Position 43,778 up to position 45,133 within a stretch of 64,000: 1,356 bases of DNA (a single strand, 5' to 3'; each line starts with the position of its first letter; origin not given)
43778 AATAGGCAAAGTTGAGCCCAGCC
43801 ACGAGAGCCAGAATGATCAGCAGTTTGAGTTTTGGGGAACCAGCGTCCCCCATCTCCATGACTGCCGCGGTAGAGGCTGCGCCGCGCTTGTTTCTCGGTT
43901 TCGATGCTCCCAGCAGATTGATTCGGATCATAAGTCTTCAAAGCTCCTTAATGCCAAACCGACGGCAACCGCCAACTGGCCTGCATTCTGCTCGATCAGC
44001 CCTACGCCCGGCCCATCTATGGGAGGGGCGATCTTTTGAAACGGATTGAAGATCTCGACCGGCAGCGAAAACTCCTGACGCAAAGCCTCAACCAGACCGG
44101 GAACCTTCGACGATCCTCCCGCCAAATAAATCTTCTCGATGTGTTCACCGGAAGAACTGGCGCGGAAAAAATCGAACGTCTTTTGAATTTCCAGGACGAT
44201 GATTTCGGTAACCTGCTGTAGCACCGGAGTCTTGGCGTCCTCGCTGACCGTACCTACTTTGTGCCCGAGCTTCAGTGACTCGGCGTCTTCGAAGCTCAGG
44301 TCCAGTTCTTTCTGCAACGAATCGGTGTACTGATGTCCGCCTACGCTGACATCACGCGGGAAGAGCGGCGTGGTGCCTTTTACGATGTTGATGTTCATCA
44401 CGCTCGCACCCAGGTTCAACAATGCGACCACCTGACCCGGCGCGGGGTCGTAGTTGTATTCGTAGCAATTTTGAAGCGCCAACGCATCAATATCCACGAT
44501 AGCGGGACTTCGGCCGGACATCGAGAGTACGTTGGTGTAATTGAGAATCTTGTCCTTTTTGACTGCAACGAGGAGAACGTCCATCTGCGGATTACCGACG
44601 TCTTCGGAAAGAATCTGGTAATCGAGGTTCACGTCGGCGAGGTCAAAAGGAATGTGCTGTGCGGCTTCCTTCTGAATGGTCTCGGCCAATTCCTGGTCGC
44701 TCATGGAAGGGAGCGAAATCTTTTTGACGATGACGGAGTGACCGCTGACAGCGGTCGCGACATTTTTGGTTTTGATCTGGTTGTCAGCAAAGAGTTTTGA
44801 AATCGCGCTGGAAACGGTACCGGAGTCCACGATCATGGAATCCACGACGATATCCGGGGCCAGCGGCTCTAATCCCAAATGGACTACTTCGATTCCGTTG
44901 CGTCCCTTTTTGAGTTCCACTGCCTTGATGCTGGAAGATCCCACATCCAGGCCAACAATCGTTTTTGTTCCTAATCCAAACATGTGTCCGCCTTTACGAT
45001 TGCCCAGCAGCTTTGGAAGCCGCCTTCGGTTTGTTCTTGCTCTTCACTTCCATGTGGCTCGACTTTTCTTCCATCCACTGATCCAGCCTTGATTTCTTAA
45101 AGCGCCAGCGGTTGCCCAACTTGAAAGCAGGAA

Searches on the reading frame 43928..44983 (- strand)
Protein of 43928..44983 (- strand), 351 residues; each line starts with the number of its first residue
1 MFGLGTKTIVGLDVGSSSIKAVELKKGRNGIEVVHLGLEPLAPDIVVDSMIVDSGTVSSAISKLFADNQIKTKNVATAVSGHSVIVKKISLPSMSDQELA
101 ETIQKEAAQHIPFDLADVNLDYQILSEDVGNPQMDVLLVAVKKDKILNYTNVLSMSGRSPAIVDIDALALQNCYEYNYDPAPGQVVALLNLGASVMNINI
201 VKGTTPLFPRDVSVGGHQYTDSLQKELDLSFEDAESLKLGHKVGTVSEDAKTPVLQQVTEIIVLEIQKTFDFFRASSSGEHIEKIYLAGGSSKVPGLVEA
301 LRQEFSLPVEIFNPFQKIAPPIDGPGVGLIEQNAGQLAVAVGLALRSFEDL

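Call 17: search_protein_families(library=ncbifam, proteins=[window:43928-44983:-], max_evalue=0.00001)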
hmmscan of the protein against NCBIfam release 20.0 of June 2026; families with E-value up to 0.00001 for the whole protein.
window:43928-44983:- (351 aa): 5 families
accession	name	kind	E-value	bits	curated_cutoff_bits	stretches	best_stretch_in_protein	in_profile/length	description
TIGR01175.1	pilM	subfamily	7.7e-74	248.8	133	1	8-348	4-348/348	type IV pilus assembly protein PilM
NF045709.1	Amuc_1101_fam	equivalog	1.3e-55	189.3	650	1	7-349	5-351/608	Amuc_1101 family PilM-like pilus complex protein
TIGR01174.1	ftsA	equivalog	8.2e-11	41.6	175.85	0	186-314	198-347/371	cell division protein FtsA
NF011660.0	PRK15080.1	equivalog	5.5e-09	35.6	182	1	188-310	145-256/277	ethanolamine utilization protein EutJ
TIGR02529.1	EutJ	subfamily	3.7e-08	33.1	152.1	1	188-309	112-222/239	ethanolamine utilization protein EutJ family protein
